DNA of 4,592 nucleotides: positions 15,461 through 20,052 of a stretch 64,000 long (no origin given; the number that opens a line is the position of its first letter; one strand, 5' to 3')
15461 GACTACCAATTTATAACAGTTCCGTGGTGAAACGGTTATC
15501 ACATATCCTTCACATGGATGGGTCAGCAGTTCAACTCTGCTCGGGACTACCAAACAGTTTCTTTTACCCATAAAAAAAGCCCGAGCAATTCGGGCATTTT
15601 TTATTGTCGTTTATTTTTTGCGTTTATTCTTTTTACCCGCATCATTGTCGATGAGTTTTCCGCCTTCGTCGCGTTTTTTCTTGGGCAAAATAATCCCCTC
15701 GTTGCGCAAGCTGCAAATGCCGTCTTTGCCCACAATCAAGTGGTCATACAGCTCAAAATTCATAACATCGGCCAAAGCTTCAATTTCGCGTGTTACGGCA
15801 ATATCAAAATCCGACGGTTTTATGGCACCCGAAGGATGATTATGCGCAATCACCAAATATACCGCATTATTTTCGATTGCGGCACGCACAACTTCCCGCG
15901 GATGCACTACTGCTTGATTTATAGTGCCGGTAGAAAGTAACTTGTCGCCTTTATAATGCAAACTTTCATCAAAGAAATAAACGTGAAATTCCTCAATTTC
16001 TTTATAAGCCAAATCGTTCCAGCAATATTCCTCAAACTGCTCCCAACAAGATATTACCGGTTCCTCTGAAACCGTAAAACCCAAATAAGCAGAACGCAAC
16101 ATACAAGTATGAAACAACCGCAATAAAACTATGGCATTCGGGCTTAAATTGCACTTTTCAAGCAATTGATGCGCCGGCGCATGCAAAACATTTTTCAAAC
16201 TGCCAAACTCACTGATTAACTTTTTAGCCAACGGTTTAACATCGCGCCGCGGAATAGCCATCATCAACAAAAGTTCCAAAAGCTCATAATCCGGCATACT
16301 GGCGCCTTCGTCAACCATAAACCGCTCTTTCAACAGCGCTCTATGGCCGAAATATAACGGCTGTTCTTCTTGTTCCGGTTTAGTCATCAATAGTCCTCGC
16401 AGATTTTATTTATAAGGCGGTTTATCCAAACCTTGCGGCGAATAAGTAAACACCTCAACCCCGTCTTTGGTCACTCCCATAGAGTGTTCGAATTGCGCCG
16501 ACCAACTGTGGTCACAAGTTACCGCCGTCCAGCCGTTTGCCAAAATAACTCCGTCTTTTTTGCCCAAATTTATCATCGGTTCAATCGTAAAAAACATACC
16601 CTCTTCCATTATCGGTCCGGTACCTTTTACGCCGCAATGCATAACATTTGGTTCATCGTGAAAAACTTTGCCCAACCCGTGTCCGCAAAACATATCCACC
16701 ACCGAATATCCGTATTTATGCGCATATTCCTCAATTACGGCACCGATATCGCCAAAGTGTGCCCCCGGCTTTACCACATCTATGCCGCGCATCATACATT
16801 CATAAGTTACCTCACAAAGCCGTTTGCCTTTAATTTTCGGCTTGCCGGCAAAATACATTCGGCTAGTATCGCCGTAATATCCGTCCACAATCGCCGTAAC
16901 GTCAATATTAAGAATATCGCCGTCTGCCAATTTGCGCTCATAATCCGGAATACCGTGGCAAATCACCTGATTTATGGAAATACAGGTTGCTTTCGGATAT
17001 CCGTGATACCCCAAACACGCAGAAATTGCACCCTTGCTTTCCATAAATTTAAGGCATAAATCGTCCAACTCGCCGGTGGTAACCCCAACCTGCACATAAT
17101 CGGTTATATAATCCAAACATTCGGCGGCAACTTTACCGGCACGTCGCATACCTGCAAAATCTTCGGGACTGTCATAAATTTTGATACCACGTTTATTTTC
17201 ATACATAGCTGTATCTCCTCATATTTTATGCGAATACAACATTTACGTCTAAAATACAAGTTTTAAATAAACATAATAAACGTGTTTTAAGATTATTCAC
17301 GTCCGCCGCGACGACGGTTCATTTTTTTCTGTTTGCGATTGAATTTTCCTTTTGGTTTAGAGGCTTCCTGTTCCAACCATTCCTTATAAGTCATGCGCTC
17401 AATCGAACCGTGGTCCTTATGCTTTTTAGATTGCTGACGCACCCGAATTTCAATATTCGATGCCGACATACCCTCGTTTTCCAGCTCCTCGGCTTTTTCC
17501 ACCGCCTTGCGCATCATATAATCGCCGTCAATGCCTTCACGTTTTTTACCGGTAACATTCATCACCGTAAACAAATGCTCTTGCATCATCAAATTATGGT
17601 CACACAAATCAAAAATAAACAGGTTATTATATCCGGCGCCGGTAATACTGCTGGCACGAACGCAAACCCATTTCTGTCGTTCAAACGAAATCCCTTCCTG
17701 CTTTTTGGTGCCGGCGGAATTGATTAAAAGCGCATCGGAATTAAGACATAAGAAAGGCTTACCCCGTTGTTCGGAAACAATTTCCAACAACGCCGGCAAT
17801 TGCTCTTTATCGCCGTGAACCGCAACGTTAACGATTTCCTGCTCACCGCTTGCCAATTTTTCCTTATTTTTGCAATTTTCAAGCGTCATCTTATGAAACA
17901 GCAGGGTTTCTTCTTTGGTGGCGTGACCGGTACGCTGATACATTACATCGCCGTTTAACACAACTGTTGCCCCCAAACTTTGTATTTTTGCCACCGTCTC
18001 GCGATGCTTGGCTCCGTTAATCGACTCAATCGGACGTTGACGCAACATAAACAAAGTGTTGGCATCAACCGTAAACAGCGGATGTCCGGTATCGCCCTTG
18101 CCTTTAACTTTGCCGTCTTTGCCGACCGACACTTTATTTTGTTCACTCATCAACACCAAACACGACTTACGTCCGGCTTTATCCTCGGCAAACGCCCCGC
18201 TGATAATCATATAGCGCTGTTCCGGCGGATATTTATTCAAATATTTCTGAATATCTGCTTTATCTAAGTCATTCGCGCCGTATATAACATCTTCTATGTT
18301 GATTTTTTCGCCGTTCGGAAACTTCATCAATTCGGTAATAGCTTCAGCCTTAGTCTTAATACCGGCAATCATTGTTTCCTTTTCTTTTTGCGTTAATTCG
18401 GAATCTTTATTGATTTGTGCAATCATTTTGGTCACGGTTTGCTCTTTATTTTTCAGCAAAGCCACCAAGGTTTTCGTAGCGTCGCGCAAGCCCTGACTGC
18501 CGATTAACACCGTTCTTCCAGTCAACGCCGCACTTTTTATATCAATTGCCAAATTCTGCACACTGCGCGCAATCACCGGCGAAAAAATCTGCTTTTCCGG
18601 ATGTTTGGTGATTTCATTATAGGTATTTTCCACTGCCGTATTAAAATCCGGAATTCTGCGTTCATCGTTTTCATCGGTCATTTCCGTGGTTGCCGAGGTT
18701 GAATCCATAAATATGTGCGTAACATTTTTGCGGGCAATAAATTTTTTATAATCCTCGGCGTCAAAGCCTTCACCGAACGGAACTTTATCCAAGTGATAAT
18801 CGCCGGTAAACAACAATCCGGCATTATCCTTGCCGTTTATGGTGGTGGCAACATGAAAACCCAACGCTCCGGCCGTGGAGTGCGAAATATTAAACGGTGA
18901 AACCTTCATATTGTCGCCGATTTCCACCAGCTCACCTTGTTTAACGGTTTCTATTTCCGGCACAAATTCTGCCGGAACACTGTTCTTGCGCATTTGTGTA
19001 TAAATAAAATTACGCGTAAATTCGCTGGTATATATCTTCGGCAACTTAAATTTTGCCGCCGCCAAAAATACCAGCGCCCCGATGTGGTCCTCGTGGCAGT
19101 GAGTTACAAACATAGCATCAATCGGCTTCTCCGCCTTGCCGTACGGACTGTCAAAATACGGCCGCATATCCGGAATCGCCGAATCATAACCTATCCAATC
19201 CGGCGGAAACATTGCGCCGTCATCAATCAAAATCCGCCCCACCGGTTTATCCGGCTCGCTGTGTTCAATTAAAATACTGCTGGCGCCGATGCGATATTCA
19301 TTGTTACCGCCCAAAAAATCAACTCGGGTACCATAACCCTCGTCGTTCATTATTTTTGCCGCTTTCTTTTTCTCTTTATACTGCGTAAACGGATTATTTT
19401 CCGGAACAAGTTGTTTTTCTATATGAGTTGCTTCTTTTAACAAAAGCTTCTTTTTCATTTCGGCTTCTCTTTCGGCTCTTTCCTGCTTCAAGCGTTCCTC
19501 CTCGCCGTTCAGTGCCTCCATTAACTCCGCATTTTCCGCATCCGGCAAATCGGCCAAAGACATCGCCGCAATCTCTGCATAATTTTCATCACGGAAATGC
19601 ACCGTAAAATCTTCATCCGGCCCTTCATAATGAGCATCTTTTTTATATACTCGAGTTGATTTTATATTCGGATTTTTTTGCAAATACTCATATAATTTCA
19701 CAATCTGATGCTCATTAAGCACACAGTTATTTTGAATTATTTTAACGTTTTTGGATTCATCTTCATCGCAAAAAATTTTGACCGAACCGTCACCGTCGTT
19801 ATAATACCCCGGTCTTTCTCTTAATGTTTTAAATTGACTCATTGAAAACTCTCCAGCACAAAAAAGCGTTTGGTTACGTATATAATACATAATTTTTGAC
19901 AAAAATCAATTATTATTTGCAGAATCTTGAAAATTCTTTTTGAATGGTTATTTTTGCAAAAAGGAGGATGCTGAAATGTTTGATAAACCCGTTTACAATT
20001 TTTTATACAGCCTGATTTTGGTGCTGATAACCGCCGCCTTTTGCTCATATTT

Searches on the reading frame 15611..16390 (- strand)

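Call 9: search_protein_families(library=pfam, proteins=[window:15611-16390:-], max_evalue=0.001)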
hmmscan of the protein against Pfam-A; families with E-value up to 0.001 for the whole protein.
window:15611-16390:- (259 aa): 2 families
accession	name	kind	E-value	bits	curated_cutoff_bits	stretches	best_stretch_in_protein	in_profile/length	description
PF04002.20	RadC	-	1.1e-35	122.7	22.1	1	113-232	1-120/121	RadC-like JAB domain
PF20582.4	UPF0758_N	-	0.00069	20.1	27.1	0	21-77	11-66/77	UPF0758 N-terminal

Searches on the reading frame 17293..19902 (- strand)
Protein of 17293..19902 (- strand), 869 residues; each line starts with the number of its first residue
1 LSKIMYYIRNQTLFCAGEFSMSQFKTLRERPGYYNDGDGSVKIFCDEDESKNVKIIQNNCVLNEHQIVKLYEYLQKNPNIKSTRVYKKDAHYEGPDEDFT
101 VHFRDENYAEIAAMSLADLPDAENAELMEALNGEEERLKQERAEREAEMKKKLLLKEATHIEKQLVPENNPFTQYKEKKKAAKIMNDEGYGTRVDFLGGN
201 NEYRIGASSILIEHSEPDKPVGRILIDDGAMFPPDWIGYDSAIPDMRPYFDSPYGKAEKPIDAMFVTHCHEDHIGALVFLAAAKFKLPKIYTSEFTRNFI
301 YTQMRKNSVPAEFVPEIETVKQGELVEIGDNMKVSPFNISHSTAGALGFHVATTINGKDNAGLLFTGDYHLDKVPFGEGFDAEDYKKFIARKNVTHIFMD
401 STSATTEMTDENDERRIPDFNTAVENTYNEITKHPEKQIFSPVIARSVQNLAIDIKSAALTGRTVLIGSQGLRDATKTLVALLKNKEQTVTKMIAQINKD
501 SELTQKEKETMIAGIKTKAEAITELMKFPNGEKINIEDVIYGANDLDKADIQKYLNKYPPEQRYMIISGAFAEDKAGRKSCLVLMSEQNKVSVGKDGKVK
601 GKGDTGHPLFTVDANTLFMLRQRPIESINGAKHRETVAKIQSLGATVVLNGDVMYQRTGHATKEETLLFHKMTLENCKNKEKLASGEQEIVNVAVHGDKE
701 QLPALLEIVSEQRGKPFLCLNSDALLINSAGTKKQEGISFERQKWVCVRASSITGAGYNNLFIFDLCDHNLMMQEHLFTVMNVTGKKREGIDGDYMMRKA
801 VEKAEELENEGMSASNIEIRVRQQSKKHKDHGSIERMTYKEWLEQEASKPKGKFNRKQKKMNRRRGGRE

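Call 9: search_protein_families(library=pfam, proteins=[window:17293-19902:-], max_evalue=0.001)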
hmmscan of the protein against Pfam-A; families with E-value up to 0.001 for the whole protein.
window:17293-19902:- (869 aa): 2 families
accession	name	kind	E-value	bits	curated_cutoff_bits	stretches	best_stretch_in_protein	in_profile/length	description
PF12706.13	Lactamase_B_2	-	6.9e-09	36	27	1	252-368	20-142/200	Beta-lactamase superfamily domain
PF00753.33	Lactamase_B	-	1.8e-06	28.5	22.7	1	256-368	39-149/196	Metallo-beta-lactamase superfamily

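Call 75: search_protein_families(library=pfam, proteins=[window:17293-19902:-], max_evalue=1)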
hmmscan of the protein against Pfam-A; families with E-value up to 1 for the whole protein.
window:17293-19902:- (869 aa): 6 families
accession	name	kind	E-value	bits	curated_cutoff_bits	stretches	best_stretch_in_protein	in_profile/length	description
PF12706.13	Lactamase_B_2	-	6.9e-09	36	27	1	252-368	20-142/200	Beta-lactamase superfamily domain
PF00753.33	Lactamase_B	-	1.8e-06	28.5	22.7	1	256-368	39-149/196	Metallo-beta-lactamase superfamily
PF10676.14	gerPA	-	0.0099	16.6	27.3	1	317-355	10-48/72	Spore germination protein gerPA/gerPF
PF02112.21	PDEase_II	-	0.078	12.5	23.7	1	259-285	81-107/340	cAMP phosphodiesterases class-II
PF15943.11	YdaS_toxin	-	0.2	12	30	1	304-324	31-50/65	Bacterial toxin YdaS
PF18075.7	FtsX_ECD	-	0.66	11.1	23.5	0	41-98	3-47/96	FtsX extracellular domain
